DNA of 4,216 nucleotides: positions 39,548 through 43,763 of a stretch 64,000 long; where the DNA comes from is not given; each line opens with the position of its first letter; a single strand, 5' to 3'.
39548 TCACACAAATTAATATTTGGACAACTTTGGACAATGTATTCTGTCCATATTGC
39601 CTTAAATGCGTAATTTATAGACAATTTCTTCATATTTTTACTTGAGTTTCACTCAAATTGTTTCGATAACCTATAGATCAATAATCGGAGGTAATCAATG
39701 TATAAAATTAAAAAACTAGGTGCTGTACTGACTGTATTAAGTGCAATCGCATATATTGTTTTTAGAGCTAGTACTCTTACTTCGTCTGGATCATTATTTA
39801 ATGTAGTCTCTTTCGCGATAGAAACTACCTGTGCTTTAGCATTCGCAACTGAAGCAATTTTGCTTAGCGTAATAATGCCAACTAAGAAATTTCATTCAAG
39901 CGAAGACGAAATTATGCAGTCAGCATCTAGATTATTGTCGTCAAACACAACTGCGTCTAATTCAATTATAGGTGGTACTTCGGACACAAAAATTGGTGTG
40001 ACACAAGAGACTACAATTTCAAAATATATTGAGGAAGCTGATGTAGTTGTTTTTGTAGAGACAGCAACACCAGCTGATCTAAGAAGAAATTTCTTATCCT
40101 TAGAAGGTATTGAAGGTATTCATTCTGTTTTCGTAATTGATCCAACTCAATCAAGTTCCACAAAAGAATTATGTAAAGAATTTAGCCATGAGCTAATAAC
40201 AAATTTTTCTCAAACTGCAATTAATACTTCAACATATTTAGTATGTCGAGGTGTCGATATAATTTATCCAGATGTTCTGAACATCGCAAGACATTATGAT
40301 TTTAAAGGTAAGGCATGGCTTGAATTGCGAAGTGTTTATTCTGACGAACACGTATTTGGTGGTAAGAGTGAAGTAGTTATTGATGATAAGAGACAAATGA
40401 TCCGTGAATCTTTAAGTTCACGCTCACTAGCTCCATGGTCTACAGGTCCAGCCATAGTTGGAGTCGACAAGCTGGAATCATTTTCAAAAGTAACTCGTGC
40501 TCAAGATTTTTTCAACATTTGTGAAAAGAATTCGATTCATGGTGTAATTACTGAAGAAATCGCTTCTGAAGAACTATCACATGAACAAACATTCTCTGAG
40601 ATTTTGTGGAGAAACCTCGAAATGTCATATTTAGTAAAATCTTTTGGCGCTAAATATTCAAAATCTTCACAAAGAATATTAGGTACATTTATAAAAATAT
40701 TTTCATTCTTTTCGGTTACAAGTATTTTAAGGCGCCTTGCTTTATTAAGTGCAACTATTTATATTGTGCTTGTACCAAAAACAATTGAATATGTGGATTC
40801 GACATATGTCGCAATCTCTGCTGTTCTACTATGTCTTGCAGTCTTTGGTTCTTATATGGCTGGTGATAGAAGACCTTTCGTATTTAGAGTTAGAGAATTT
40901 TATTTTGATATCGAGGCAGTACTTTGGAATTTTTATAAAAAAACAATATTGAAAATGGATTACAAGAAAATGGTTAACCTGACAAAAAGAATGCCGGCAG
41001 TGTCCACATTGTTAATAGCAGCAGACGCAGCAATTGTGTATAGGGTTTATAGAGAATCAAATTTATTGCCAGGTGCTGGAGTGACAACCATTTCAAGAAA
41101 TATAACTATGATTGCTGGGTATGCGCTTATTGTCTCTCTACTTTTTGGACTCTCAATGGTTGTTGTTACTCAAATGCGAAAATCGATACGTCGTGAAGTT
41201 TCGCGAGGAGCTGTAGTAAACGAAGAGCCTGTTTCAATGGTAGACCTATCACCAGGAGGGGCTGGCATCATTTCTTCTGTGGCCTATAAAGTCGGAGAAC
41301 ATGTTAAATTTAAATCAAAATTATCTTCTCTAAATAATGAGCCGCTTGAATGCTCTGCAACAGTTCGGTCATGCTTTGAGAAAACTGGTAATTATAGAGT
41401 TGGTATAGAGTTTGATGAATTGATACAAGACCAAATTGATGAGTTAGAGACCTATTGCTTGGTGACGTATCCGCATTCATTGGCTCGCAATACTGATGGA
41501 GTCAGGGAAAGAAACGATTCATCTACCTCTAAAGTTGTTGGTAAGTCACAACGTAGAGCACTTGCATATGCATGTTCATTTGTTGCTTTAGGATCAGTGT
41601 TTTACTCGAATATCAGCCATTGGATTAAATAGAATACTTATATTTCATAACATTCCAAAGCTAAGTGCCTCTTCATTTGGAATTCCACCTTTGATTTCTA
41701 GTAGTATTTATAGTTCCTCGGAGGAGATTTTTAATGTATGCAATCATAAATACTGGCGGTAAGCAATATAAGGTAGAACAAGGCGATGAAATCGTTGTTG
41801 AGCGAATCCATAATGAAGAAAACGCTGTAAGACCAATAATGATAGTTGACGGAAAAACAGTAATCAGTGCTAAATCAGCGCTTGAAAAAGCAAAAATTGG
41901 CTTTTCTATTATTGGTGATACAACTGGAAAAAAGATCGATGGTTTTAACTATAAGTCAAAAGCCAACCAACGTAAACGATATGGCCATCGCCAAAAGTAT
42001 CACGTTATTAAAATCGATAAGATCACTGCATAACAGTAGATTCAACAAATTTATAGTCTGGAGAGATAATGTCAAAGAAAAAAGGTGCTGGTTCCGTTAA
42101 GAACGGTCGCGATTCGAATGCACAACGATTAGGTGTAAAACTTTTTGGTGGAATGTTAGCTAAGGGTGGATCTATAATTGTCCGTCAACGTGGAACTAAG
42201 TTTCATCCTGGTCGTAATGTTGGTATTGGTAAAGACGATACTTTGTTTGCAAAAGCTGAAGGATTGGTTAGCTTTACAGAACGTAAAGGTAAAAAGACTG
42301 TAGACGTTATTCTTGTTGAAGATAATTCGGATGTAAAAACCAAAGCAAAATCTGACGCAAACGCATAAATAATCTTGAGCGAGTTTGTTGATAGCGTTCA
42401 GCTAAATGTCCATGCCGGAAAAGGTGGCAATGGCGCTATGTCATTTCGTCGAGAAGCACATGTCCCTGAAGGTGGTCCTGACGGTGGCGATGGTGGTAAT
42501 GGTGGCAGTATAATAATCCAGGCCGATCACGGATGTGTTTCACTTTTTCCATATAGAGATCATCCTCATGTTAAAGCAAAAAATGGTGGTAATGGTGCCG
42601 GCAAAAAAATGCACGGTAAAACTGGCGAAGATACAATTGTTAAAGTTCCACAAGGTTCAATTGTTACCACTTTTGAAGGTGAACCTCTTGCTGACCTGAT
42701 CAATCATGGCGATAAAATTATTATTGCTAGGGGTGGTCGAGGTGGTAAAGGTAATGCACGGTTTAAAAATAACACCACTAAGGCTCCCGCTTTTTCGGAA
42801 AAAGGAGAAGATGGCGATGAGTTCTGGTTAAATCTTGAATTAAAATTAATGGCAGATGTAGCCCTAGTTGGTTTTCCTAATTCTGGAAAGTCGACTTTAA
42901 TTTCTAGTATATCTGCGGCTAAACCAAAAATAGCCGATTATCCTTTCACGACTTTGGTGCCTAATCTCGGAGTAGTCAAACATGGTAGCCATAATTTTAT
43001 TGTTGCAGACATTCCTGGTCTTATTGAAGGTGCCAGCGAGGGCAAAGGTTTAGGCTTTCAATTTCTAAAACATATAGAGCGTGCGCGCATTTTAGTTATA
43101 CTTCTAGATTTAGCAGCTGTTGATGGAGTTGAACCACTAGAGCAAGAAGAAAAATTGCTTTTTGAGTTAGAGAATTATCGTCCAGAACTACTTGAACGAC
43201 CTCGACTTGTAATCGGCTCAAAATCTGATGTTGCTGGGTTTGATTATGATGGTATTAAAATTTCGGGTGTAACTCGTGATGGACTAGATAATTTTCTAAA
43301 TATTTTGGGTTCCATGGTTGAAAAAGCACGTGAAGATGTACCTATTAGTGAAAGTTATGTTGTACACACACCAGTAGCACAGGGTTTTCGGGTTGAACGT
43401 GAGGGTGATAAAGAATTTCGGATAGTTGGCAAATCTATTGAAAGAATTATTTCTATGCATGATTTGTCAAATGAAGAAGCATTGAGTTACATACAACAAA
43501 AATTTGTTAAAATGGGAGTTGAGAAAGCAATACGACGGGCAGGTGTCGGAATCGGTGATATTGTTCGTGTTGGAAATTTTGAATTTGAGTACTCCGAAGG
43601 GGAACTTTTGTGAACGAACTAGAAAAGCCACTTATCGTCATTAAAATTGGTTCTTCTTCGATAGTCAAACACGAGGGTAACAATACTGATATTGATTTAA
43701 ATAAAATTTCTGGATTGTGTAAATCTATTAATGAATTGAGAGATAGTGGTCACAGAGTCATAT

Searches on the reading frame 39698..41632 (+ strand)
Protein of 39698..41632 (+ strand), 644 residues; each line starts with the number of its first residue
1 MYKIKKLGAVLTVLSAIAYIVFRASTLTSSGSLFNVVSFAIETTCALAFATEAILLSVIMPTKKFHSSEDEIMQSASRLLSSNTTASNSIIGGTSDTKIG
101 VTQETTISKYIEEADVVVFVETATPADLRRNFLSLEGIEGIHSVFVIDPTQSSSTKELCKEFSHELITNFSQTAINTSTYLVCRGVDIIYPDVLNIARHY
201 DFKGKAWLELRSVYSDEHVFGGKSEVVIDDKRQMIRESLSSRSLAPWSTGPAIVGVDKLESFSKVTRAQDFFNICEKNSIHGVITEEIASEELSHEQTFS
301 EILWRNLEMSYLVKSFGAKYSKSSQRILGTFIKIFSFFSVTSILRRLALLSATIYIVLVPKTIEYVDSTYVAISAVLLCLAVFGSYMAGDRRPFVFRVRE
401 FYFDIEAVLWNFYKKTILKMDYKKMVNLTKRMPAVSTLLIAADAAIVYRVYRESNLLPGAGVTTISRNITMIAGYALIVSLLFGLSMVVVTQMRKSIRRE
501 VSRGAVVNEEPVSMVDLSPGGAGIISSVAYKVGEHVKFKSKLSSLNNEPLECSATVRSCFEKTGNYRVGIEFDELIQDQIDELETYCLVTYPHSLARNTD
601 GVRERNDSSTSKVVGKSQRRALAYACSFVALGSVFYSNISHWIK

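Call 3: search_protein_families(library=pfam, proteins=[window:39698-41632:+], max_evalue=1)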
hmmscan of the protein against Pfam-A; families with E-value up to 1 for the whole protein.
window:39698-41632:+ (644 aa): 1 family
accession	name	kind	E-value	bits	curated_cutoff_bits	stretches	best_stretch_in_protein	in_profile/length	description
PF07238.19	PilZ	-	8.7e-11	42.5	22.5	1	511-587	24-100/102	PilZ domain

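Call 4: search_protein_families(library=ncbifam, proteins=[window:39698-41632:+], max_evalue=1)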
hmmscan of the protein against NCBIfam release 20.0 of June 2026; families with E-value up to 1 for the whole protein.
window:39698-41632:+ (644 aa): 2 families
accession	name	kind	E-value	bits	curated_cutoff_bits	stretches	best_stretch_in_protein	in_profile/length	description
TIGR01730.1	RND_mfp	subfamily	0.045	12.7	94.9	1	493-553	5-65/322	efflux RND transporter periplasmic adaptor subunit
TIGR02266.1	gmx_TIGR02266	paralog_domain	0.06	13.5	68.7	1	515-584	22-92/96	TIGR02266 family protein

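Call 61: search_solved_structures(query=window:39698-41632:+, max_evalue=1, show_alignments=1)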
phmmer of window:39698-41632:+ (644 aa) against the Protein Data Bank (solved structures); distinct sequences matched with E-value up to 1: 0.

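Call 71: find_homologous_proteins(query=window:39698-41632:+, max_evalue=0.00001)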
Query window:39698-41632:+ (644 aa): 9 proteins with E <= 0.00001 among 8000 candidates.
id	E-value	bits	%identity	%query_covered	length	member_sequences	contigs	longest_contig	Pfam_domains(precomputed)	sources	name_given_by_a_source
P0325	0.0e+0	1398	100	100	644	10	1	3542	PF07238.20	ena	-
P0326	8.9e-284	961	66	99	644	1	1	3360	PF07238.20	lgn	-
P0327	1.4e-281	954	66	99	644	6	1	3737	PF07238.20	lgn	-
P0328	8.7e-238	809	58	99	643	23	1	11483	PF07238.20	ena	-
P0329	3.0e-156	540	43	99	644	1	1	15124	PF07238.20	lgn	-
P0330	2.8e-149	517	41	99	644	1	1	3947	PF07238.20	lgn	-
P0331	5.6e-148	512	42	99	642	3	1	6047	PF07238.20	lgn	-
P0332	1.1e-147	511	43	99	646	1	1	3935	PF07238.20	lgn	-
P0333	4.8e-146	506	40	99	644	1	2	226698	PF07238.20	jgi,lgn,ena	-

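Call 80: predict_structure(alignment_id=A5)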
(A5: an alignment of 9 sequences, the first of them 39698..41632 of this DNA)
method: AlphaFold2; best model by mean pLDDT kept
length: 644 residues; sequences in the alignment: 9
mean_pLDDT: 58.6   pTM: 0.46
mean pLDDT of the five models: 58.6, 57.9, 57.3, 55.3, 54.9
residues with pLDDT >= 90: 16; 70-90: 195; 50-70: 198; < 50: 235
segments of 3 or more residues with pLDDT < 50: 61-111, 187-230, 232-235, 237-257, 266-269, 271-273, 275-295, 457-462, 488-493, 544-546, 560-565, 587-644
pLDDT, mean of each block of 10 residues (from residue 1): 81 92 78 80 86 77 35 33 30 28 27 64 68 65 77 84 78 52 52 37 33 38 40 46 33 47 49 47 33 47 66 72 76 80 76 82 77 86 83 60 70 64 63 69 70 56 62 69 54 52 71 57 63 75 60 63 48 64 52 33 32 34 39 39 37
secondary structure, 60 per line:
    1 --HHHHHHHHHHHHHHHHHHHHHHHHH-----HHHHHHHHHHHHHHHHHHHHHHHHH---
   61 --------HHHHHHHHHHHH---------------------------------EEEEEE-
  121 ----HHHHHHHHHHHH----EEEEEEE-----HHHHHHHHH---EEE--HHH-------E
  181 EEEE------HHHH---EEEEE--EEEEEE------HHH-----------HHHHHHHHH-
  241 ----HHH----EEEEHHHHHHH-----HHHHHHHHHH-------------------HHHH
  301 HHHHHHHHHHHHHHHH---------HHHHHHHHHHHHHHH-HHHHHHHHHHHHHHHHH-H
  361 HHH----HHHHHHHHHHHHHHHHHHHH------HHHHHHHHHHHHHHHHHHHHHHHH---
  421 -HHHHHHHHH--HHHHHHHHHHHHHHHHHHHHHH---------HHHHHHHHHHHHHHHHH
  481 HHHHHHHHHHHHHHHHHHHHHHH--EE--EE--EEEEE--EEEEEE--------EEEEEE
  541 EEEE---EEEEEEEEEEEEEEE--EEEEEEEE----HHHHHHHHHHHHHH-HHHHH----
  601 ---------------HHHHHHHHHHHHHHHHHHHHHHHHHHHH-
elements in order (helices of 4 or more, strands of 3 or more residues): H3-27 H33-57 H69-80 E114-119 H125-136 E141-147 H153-161 E165-167 E180-184 H191-194 E198-202 E205-210 H231-239 E252-255 H256-262 H268-277 H297-316 H326-340 H342-358 H360-363 H368-387 H394-417 H422-430 H433-454 H464-503 E514-518 E521-526 E535-544 E548-562 E565-572 H577-590 H592-596 H616-643

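Call 82: fold_search(model_id=the predicted structure, library=pdb)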
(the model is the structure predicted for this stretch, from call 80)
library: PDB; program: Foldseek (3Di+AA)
matches with E <= 10: 595; with E <= 0.001: 8
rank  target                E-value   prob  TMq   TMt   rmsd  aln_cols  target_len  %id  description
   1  9fp0_A                8.6e-09  1.00  0.30  0.26  21.4       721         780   12  Cryo-EM structure of the 'crown'less Bcs macrocomplex for E. coli cellulose secretion in non-saturating c-di-GMP (loca (released 2024-10-16)
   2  4p00_A                9.0e-09  1.00  0.20  0.18  24.9       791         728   11  Bacterial Cellulose Synthase in complex with cyclic-di-GMP and UDP (released 2014-04-09)
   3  9fmv_A                1.0e-08  1.00  0.30  0.25  21.7       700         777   13  Cryo-EM structure of the c-di-GMP-free synthase:pEtN transferase complex (BcsA-Bct-G3) from the E. coli cellulose secr (released 2024-10-16)
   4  5ej1_A                2.7e-08  1.00  0.21  0.19  24.1       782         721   12  Pre-translocation state of bacterial cellulose synthase (released 2016-03-30)
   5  4hg6_A                4.0e-08  1.00  0.24  0.22  24.9       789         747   13  Structure of a cellulose synthase - cellulose translocation intermediate (released 2012-12-19)
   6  9b8v_E                4.6e-08  1.00  0.28  0.23  21.6       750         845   12  AlphaFold2 informed cryo-EM model of the E. coli cellulose synthase BcsAG3B6 complex (released 2025-02-19)
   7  9fnn_A                2.2e-07  1.00  0.28  0.24  21.6       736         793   13  Cryo-EM structure of the c-di-GMP-saturated 'crown'less Bcs macrocomplex for cellulose secretion in E. coli (released 2024-10-16)
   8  9fmz_A                2.6e-07  1.00  0.31  0.25  21.6       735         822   12  Cryo-EM structure of the c-di-GMP-bound synthase:pEtN transferase complex (BcsA-Bct-G3) from the E. coli cellulose sec (released 2024-10-16)
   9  5vx6_B                7.4e-03  1.00  0.11  0.32   3.6        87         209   21  Structure of Bacillus subtilis Inhibitor of motility (MotI/DgrA) (released 2017-11-22)
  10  7sp9_A                7.7e-03  0.84  0.14  0.17  21.0       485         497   10  Chlorella virus Hyaluronan Synthase in the GlcNAc-primed channel-closed state (released 2022-04-06)
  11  8sne_A                1.0e-02  0.63  0.13  0.16  21.2       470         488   10  Chlorella virus Hyaluronan Synthase bound to GlcA extended GlcNAc primer and UDP (released 2024-05-01)
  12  9yq5_A                1.3e-02  0.93  0.19  0.23  20.3       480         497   10  Chlorella virus hyaluronan synthase bound to an inserted UDP-GlcA (released 2025-12-10)
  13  9yq4_A                1.4e-02  0.85  0.15  0.19  21.6       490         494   10  Chlorella virus hyaluronan synthase bound to a proofreading UDP-GlcA (released 2025-12-10)
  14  5vx6_A                1.5e-02  1.00  0.11  0.31   5.3        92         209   20  Structure of Bacillus subtilis Inhibitor of motility (MotI/DgrA) (released 2017-11-22)
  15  9yq2_A                1.8e-02  0.84  0.16  0.20  21.0       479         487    9  Chlorella virus hyaluronan synthase bound to DDM (released 2025-12-10)
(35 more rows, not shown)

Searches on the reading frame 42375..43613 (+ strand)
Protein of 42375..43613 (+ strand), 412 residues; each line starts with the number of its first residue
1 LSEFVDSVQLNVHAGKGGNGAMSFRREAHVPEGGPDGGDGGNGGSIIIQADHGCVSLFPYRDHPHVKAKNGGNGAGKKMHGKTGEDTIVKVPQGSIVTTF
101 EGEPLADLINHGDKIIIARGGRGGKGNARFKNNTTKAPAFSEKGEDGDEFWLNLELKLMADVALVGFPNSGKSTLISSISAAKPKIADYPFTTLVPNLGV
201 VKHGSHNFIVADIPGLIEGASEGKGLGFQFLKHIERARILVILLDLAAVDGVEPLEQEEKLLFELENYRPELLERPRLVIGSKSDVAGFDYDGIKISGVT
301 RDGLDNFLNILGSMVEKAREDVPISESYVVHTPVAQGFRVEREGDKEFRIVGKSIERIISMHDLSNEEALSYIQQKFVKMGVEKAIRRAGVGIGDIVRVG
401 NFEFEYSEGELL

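Call 3: search_protein_families(library=pfam, proteins=[window:42375-43613:+], max_evalue=1)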
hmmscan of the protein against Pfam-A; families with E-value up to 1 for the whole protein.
window:42375-43613:+ (412 aa): 4 families
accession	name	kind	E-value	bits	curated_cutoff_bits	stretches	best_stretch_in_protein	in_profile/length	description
PF01018.28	GTP1_OBG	-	2.1e-54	183.8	27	1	5-158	1-155/155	GTP1/OBG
PF01926.29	MMR_HSR1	-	6.9e-24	84.6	21.9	1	161-258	1-95/113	50S ribosome-binding GTPase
PF09269.16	DUF1967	-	4.4e-19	68.8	27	1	338-406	1-70/70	Domain of unknown function (DUF1967)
PF02421.24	FeoB_N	-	3.6e-09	36.8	27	1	161-231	2-74/156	Ferrous iron transport protein B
